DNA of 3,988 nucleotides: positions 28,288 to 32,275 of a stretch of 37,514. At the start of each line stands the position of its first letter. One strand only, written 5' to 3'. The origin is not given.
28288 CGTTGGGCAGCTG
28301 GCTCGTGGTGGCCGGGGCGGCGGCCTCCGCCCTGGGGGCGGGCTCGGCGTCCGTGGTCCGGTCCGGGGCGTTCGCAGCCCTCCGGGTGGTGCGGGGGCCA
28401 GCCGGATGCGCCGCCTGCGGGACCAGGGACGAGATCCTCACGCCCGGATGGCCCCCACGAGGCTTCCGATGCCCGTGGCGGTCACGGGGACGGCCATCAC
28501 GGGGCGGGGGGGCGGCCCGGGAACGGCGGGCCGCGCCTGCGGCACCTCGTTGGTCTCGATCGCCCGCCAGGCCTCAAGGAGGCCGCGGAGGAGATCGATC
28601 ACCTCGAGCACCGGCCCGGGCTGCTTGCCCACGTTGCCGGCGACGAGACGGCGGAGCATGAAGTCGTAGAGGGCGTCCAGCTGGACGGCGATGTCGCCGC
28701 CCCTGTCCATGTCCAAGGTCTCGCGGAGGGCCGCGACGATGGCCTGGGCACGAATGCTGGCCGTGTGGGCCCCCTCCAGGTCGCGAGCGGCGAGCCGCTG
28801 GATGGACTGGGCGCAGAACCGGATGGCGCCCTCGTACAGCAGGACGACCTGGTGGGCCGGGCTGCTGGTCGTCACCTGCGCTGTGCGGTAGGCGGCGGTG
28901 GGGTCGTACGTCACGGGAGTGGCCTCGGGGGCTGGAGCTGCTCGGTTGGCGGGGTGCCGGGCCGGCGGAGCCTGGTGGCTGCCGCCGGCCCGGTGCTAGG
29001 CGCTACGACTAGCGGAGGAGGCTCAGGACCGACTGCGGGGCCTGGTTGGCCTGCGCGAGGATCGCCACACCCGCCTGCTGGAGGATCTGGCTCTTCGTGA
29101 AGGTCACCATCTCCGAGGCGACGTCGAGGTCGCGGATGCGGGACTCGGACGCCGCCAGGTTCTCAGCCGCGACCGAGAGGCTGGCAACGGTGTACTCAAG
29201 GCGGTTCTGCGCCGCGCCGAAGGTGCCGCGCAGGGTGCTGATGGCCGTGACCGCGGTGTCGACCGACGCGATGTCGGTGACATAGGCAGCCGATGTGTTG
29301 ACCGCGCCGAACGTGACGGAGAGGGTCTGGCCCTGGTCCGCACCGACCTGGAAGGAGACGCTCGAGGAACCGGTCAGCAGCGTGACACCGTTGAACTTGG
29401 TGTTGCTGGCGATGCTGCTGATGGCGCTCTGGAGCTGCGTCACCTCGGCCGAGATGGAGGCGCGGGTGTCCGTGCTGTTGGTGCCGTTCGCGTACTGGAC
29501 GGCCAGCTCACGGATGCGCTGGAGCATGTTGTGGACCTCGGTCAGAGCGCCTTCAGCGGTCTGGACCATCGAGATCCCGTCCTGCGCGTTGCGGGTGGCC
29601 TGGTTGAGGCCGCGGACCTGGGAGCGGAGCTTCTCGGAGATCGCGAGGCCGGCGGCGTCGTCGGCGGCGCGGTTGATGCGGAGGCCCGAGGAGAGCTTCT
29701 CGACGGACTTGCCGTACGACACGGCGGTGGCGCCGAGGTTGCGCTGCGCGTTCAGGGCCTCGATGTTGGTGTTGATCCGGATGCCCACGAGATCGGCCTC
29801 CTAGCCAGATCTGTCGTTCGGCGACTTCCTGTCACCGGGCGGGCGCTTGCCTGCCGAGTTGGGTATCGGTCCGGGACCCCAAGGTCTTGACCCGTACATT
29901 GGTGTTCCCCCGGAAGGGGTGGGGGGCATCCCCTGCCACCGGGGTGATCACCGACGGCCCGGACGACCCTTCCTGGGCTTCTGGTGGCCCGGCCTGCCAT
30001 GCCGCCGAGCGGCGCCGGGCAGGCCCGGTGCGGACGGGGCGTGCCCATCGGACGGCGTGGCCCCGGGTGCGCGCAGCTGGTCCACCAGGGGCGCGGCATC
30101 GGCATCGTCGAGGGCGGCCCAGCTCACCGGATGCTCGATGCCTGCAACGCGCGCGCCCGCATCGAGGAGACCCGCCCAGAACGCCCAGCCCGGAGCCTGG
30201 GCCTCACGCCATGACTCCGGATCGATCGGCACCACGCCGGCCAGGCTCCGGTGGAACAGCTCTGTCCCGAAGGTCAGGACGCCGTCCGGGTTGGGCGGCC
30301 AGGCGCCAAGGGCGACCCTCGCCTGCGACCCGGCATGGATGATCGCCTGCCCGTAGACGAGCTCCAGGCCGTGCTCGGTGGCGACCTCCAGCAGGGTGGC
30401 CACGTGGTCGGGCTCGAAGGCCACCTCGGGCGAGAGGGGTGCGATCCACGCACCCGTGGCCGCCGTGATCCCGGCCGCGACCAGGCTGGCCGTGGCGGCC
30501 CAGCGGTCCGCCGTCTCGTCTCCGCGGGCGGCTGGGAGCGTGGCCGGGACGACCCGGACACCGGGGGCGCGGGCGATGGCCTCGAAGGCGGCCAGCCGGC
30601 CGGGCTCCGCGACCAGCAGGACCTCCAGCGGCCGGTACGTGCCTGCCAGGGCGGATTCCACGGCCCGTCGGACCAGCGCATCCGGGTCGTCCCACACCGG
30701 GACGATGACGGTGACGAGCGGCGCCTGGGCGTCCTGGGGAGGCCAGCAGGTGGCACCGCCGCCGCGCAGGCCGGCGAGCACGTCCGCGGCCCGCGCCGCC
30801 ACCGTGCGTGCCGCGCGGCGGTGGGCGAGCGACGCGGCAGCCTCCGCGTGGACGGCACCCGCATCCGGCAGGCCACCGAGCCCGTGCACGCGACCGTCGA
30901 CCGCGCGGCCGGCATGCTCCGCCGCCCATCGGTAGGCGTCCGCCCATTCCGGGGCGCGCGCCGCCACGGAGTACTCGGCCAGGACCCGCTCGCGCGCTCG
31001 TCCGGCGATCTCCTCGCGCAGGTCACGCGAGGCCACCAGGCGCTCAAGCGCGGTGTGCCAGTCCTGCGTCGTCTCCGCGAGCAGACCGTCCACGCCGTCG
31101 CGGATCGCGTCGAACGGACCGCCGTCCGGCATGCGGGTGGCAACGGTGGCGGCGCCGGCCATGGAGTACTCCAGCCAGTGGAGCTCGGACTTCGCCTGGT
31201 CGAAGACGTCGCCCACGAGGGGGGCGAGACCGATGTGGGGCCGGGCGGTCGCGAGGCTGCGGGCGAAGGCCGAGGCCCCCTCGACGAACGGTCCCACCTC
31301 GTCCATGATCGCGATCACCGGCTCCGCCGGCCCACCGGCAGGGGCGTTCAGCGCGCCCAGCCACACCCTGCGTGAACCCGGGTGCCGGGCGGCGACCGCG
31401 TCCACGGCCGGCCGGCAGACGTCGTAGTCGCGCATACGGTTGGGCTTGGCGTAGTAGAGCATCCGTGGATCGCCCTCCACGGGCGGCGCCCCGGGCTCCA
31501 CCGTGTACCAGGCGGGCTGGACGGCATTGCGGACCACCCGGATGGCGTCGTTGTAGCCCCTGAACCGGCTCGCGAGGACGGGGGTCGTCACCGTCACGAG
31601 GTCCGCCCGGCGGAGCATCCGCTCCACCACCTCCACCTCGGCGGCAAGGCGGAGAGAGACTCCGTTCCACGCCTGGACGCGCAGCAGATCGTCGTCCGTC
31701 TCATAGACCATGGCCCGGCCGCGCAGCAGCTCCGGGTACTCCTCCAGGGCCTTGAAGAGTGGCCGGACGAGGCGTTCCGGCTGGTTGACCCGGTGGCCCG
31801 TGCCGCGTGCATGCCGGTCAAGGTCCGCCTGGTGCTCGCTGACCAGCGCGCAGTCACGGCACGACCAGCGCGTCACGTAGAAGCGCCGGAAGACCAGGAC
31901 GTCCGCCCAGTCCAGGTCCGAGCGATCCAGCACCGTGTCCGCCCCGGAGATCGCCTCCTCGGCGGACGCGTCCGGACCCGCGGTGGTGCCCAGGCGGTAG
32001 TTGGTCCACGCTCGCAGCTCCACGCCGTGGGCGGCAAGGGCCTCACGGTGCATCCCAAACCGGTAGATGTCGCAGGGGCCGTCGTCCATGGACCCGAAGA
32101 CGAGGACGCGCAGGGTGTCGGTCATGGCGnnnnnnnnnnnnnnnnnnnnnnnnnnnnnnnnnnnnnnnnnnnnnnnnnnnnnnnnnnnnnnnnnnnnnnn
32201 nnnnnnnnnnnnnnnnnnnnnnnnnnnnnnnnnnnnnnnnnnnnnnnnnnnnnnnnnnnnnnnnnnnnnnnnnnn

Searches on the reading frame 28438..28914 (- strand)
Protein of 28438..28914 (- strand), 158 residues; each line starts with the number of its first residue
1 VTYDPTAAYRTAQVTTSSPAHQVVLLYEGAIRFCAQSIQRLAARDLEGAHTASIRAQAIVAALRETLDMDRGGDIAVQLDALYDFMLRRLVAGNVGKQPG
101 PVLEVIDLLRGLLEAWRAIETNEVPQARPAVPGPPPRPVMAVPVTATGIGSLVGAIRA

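Call 21: search_protein_families(library=pfam, proteins=[window:28438-28914:-], max_evalue=0.01)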
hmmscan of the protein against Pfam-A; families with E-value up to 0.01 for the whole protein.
window:28438-28914:- (158 aa): 1 family
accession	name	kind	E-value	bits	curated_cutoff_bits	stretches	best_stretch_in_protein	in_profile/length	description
PF02561.19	FliS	-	2e-34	118.8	26.7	1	7-119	2-114/115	Flagellar protein FliS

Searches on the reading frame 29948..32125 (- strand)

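Call 22: search_protein_families(library=pfam, proteins=[window:29948-32125:-], max_evalue=0.01)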
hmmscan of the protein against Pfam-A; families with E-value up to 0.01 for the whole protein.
window:29948-32125:- (725 aa): 5 families
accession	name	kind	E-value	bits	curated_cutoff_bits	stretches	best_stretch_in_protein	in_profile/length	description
PF13524.12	Glyco_trans_1_2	-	1e-06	29.2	25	1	302-394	55-142/144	Glycosyl transferase-like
PF00535.33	Glycos_transf_2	-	0.00016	22.1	23.3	0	550-601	71-122/168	Glycosyl transferase family 2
PF13641.12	Glyco_tranf_2_3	-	0.00034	21.1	27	1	471-529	3-64/230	Glycosyltransferase like family 2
PF13692.12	Glyco_trans_1_4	-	0.0027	18.4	27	1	313-365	89-141/142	Glycosyl transferases group 1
PF00534.26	Glycos_transf_1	-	0.0053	16.8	26.4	1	318-380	110-172/172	Glycosyl transferases group 1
